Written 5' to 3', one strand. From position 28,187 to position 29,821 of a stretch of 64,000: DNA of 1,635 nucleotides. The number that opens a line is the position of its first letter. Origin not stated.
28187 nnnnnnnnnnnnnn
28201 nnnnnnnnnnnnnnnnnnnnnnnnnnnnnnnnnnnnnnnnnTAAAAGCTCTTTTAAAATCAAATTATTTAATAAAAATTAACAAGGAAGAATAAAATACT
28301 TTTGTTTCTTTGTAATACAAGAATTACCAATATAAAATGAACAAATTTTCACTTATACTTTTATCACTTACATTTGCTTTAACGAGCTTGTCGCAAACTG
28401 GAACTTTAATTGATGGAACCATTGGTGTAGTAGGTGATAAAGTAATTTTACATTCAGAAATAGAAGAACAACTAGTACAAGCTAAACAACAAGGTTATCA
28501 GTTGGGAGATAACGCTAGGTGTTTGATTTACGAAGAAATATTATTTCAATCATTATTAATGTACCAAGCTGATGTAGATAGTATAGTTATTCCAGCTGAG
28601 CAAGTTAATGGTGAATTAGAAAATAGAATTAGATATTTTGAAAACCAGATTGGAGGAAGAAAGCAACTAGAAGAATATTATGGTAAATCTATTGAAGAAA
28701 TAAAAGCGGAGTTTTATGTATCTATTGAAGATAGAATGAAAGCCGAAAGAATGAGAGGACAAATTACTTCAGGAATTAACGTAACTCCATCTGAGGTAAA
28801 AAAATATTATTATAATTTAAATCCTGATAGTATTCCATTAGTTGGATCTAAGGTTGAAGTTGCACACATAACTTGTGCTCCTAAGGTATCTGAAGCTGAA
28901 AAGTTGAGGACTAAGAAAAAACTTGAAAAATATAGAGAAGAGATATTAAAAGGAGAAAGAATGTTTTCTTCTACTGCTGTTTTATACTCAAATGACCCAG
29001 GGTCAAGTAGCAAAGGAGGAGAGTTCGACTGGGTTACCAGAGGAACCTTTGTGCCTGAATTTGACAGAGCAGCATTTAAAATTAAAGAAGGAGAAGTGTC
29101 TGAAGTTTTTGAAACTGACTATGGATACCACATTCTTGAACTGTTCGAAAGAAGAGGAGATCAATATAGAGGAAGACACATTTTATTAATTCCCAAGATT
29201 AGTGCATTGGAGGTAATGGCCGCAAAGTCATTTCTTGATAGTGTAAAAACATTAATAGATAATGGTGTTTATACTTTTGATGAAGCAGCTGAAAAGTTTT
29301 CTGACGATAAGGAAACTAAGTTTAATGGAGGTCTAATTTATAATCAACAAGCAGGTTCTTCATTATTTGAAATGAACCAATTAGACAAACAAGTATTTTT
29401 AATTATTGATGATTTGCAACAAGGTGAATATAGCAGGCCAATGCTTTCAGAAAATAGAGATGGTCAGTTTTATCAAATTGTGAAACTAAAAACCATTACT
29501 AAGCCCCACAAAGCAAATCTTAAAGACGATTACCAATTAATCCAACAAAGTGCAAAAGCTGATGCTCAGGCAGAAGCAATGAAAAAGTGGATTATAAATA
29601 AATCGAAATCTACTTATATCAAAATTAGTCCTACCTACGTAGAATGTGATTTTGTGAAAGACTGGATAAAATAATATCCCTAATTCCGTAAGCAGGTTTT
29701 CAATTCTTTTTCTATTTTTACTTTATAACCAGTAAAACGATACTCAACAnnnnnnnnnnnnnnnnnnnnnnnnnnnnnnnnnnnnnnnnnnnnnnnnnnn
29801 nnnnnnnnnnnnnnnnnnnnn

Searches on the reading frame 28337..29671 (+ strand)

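Call 27: search_protein_families(library=pfam, proteins=[window:28337-29671:+], max_evalue=0.001)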
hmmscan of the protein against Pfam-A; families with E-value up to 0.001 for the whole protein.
window:28337-29671:+ (445 aa): 3 families
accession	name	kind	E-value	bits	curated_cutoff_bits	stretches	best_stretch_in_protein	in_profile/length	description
PF00639.27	Rotamase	-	1.4e-33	116.2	21.7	2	177-269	1-95/97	PPIC-type PPIASE domain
PF13616.12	Rotamase_3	-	3.9e-27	95.6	22.5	1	172-272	15-115/116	PPIC-type PPIASE domain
PF13145.12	Rotamase_2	-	2.8e-10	41.5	27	1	149-274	1-110/121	PPIC-type PPIASE domain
